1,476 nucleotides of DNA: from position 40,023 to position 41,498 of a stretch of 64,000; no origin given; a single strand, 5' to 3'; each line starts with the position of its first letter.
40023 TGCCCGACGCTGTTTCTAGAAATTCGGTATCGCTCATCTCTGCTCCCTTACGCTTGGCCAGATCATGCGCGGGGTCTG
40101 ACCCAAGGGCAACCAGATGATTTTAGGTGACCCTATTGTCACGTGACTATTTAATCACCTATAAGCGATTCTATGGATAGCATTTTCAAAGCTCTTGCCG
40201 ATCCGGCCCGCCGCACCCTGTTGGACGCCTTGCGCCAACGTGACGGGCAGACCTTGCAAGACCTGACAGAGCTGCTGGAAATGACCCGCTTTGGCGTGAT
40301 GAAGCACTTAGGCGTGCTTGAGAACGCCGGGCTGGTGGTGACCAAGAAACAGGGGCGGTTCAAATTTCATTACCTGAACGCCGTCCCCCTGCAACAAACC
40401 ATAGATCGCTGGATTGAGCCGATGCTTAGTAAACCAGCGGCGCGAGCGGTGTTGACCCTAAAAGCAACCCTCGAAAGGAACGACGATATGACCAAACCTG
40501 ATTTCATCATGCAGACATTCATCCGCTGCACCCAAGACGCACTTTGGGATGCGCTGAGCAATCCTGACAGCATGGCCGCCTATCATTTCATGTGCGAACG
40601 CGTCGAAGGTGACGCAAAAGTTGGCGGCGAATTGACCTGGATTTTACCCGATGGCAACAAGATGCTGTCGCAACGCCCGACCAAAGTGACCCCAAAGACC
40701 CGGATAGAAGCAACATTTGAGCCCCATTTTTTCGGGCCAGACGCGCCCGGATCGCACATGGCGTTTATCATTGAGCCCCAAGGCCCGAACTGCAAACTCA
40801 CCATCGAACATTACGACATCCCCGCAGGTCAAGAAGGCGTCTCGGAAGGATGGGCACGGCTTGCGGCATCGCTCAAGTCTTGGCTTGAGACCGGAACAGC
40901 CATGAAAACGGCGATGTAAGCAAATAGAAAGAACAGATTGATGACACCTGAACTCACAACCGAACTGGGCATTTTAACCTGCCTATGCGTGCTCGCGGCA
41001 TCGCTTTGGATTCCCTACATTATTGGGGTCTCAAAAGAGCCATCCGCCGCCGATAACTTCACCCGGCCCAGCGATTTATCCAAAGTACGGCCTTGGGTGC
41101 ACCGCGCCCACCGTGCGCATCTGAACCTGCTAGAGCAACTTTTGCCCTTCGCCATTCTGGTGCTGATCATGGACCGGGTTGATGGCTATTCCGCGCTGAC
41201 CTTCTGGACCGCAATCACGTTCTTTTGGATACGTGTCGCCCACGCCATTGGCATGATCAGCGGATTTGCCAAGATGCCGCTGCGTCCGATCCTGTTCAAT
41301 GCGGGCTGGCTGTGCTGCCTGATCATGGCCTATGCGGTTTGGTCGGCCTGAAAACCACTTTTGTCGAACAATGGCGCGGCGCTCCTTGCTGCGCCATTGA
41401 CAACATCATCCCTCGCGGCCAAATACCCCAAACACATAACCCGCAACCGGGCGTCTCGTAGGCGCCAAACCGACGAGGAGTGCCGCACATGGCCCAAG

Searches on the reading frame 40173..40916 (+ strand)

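Call 48: search_protein_families(library=pfam, proteins=[window:40173-40916:+], max_evalue=0.01)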
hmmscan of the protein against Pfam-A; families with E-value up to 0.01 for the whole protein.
window:40173-40916:+ (248 aa): 7 families
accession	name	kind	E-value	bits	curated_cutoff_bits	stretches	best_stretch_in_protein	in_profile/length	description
PF08327.17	AHSA1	-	2.5e-12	47.5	22.1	1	119-239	2-125/125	Activator of Hsp90 ATPase homolog 1-like protein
PF12840.13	HTH_20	-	3e-09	37.2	27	1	8-56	1-49/51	Helix-turn-helix domain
PF01022.26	HTH_5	-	7.3e-06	26.2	22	1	10-55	1-45/47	Bacterial regulatory protein, arsR family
PF10604.15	Polyketide_cyc2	-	0.00017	22.3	27.4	1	115-216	8-110/142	Polyketide cyclase / dehydrase and lipid transport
PF12802.13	MarR_2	-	0.00047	20.7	27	1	15-58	9-53/61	MarR family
PF25212.1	HVO_A0114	-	0.00073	19.7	27.6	1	10-65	21-76/84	HVO_A0114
PF08279.18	HTH_11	-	0.0035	17.6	25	1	13-62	2-52/55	HTH domain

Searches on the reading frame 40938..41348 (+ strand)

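Call 48: search_protein_families(library=pfam, proteins=[window:40938-41348:+], max_evalue=0.01)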
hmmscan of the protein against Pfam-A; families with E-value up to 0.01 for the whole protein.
window:40938-41348:+ (137 aa): 1 family
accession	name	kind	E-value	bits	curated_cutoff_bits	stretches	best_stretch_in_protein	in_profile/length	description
PF01124.23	MAPEG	-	2e-20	73.7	23.4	1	13-133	3-126/129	MAPEG family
